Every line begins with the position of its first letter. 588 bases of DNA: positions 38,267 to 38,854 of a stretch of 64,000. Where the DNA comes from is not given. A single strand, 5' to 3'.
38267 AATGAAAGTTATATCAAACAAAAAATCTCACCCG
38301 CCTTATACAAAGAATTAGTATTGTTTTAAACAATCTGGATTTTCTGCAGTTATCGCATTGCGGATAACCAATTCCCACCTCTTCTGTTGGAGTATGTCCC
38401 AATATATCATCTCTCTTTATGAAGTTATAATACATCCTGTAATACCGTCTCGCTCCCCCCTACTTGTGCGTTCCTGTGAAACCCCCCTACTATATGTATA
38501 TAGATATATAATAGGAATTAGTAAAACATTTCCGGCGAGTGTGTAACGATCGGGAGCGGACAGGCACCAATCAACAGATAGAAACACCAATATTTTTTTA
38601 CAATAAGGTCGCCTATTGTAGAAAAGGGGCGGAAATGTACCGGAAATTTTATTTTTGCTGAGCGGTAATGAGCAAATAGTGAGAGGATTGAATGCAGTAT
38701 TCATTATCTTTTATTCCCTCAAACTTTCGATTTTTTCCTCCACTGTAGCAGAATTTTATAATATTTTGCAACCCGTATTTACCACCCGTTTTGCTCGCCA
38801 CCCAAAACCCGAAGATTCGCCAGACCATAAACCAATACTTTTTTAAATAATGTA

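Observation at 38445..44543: Repeat family R: at least five intergenic copies with a TATA-like box and a T-run terminator-like tail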

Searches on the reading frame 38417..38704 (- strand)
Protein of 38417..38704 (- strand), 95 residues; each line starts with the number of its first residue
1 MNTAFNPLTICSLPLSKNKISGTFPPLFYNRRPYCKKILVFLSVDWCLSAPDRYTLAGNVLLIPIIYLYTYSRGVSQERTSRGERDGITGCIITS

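Call 12: search_protein_families(library=pfam, proteins=[window:38417-38704:-], max_evalue=0.01)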
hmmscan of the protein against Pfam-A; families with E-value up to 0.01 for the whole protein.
window:38417-38704:- (95 aa): 0 families
